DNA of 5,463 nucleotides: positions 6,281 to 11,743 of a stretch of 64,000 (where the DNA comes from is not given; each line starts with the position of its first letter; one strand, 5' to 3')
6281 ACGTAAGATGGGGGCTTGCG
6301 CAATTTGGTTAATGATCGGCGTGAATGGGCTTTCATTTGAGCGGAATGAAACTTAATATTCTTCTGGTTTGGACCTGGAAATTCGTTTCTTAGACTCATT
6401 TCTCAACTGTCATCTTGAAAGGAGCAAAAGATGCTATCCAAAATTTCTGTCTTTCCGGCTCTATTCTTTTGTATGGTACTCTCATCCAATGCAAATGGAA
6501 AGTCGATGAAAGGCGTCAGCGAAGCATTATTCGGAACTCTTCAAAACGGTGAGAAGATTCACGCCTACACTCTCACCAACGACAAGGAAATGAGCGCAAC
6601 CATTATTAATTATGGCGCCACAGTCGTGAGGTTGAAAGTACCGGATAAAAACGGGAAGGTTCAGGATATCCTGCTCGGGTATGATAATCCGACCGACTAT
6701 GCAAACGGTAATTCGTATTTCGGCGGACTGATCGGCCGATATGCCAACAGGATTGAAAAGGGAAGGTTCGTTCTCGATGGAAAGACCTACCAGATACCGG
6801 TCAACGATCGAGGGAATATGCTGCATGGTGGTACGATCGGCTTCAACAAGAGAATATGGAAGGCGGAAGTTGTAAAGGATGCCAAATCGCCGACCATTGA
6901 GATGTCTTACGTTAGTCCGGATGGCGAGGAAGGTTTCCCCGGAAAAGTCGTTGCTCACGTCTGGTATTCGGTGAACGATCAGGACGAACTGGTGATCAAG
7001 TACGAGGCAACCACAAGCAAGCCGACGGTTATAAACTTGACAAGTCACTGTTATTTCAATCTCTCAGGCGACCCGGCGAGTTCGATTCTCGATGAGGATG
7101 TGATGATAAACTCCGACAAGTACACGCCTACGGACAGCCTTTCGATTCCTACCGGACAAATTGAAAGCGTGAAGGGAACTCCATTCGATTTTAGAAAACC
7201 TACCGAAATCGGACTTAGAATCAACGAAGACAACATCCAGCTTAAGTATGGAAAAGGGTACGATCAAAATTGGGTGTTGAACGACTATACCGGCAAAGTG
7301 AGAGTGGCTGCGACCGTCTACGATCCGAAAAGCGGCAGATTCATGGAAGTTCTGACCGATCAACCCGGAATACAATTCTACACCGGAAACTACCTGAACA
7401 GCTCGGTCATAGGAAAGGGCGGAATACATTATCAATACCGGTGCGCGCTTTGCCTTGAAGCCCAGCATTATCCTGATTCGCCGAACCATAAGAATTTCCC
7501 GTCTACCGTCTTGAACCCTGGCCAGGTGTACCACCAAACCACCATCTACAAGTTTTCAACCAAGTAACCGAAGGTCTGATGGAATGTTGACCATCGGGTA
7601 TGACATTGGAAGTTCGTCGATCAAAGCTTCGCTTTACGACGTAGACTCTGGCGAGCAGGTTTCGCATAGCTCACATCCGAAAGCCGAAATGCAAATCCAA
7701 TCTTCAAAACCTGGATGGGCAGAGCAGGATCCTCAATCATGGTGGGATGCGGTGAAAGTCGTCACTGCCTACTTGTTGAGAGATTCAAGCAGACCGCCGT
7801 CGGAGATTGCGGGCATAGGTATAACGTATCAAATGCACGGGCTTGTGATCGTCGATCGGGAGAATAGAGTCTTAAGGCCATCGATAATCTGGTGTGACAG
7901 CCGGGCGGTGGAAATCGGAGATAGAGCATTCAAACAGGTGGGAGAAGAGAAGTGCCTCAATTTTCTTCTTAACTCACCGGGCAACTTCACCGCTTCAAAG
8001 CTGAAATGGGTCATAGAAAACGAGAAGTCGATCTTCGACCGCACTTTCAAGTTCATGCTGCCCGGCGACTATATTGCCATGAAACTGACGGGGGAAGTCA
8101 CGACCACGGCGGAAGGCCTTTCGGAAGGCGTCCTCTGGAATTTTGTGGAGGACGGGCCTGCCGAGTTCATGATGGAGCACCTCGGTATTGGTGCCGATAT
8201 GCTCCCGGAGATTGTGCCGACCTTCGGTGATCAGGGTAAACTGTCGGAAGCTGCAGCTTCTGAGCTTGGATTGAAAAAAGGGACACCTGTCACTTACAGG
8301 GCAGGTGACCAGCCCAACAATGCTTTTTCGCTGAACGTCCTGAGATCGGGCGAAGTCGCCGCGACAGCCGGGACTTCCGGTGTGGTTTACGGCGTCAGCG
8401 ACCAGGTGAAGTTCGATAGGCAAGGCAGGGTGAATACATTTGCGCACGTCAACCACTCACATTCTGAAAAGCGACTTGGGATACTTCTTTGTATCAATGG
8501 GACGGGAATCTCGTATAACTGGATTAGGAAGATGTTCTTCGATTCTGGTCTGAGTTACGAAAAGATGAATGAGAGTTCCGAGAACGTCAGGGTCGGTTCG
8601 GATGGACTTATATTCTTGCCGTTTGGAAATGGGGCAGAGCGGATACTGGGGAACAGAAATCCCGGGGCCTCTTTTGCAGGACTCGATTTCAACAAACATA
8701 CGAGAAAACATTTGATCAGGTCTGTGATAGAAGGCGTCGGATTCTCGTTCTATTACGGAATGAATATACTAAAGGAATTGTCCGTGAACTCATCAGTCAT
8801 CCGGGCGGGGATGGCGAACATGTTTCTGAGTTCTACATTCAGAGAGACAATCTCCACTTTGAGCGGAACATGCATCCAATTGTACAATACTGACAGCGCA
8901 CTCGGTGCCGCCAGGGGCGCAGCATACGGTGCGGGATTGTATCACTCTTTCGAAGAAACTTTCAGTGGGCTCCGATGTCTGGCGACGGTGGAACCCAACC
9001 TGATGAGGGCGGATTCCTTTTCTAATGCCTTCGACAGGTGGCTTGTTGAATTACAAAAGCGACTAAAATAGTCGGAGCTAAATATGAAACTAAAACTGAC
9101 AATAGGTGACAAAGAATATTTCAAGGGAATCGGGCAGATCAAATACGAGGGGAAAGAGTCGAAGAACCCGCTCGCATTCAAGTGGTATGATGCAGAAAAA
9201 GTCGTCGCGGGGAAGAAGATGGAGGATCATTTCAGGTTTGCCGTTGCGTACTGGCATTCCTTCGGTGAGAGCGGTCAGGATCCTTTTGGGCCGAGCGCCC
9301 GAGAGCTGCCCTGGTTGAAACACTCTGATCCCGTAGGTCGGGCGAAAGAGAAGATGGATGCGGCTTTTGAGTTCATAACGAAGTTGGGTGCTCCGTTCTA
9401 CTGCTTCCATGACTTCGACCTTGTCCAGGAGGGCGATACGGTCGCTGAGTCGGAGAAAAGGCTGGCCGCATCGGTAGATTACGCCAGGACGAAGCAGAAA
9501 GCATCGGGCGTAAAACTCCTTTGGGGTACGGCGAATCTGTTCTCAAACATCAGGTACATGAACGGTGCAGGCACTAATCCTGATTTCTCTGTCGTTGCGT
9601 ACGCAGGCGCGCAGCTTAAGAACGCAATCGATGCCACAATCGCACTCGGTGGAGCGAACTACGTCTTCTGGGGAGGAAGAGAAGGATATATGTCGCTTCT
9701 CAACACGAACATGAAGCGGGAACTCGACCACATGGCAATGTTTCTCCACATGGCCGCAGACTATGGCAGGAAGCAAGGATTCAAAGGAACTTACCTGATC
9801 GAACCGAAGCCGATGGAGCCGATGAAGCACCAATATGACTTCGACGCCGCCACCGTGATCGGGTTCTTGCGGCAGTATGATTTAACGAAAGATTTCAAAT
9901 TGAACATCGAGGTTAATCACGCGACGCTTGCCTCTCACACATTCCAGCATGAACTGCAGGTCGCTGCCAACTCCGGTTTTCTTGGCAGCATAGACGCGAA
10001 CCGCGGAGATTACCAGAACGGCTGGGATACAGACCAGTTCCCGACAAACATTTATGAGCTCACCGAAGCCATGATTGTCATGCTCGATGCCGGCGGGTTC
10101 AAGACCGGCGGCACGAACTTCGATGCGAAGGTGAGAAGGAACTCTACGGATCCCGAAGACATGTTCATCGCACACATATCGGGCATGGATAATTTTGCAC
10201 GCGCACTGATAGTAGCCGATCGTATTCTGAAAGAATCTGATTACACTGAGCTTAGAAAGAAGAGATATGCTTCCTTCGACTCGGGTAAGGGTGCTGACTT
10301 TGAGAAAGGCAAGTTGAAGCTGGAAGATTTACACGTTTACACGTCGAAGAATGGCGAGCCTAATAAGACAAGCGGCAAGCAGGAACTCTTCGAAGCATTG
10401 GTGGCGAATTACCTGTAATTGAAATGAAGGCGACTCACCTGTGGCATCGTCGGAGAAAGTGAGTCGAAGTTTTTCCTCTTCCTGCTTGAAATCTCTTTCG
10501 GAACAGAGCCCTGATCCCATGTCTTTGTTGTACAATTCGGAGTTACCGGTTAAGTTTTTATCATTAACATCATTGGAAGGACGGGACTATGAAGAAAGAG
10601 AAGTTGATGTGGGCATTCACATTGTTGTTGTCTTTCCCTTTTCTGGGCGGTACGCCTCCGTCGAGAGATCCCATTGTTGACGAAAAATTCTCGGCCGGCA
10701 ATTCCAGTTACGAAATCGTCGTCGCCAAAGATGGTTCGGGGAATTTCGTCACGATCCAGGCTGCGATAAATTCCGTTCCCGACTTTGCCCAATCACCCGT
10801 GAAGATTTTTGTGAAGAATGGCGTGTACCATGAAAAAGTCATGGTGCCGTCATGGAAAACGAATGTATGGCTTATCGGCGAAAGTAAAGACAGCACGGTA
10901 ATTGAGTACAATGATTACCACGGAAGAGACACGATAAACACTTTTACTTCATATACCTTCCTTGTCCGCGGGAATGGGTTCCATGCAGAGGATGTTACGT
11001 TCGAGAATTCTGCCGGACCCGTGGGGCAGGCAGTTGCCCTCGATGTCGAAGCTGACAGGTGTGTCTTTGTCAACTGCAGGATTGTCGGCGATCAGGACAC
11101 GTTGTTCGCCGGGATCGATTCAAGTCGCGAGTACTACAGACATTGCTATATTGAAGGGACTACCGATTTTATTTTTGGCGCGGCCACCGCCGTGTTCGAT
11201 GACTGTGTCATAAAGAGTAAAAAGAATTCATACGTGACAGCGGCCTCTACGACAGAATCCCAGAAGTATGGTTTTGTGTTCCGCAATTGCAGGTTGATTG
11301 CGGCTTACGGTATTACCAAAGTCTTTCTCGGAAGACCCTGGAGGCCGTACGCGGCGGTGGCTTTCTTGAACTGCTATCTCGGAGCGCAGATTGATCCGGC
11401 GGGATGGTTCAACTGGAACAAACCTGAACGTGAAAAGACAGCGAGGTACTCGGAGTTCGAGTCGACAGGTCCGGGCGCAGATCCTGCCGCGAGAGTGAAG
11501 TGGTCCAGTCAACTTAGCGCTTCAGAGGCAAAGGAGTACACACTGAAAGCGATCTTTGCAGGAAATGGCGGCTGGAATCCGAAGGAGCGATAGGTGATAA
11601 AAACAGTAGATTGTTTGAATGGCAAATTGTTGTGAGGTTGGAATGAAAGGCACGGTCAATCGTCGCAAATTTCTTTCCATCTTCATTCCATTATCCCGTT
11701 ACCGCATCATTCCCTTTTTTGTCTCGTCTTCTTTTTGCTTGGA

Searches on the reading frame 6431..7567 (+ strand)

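Call 53: search_protein_families(library=pfam, proteins=[window:6431-7567:+], max_evalue=0.001)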
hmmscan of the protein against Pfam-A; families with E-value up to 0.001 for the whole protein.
window:6431-7567:+ (378 aa): 1 family
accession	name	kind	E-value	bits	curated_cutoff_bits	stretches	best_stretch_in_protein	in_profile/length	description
PF01263.26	Aldose_epim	-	6.9e-95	318.3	27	1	45-374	2-299/299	Aldose 1-epimerase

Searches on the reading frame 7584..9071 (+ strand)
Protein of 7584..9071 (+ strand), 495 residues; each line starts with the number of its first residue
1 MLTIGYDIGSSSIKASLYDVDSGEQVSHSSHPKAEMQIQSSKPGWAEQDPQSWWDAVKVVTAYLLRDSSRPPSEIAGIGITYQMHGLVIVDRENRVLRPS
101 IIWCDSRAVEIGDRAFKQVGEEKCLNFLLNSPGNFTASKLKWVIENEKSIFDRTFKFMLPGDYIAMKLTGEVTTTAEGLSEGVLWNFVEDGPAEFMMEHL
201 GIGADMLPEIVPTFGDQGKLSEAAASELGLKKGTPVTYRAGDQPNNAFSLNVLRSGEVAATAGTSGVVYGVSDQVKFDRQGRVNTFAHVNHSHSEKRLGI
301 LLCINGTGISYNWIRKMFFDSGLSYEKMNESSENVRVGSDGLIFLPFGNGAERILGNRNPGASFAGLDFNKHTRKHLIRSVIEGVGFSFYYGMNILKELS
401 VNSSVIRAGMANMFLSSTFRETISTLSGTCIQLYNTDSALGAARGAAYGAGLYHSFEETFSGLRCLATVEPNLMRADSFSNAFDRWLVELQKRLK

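Call 53: search_protein_families(library=pfam, proteins=[window:7584-9071:+], max_evalue=0.001)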
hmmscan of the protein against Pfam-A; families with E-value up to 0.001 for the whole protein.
window:7584-9071:+ (495 aa): 2 families
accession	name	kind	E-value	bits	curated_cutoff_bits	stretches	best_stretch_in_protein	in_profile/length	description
PF00370.27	FGGY_N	-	7.3e-46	157.2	28.8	1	3-247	2-243/245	FGGY family of carbohydrate kinases, N-terminal domain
PF02782.22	FGGY_C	-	4.1e-06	27.1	27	1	259-403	2-150/198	FGGY family of carbohydrate kinases, C-terminal domain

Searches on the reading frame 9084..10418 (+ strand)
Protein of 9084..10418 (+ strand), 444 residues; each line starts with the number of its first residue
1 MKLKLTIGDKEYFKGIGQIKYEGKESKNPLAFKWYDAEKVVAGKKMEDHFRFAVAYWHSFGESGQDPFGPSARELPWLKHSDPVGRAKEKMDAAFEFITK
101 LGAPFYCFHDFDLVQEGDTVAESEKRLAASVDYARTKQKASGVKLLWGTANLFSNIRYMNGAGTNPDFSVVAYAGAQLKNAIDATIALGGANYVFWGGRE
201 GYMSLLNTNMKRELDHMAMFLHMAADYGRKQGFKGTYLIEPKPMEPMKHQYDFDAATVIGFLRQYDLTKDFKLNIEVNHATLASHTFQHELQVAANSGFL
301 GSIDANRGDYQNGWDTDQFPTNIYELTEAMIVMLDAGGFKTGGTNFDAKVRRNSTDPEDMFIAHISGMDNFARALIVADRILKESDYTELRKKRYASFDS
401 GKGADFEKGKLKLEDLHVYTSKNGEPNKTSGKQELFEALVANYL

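Call 53: search_protein_families(library=pfam, proteins=[window:9084-10418:+], max_evalue=0.001)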
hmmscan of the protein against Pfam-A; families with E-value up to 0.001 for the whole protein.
window:9084-10418:+ (444 aa): 1 family
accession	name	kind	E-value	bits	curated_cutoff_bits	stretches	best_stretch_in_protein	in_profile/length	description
PF01261.30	AP_endonuc_2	-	6.8e-09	36.2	31.1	1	163-286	55-168/249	Xylose isomerase-like TIM barrel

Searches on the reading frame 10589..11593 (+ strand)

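Call 53: search_protein_families(library=pfam, proteins=[window:10589-11593:+], max_evalue=0.001)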
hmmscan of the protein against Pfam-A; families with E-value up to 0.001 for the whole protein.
window:10589-11593:+ (334 aa): 1 family
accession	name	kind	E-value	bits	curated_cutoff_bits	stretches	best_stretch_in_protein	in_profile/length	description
PF01095.25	Pectinesterase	-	5.1e-81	272.1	27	1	42-325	1-297/298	Pectinesterase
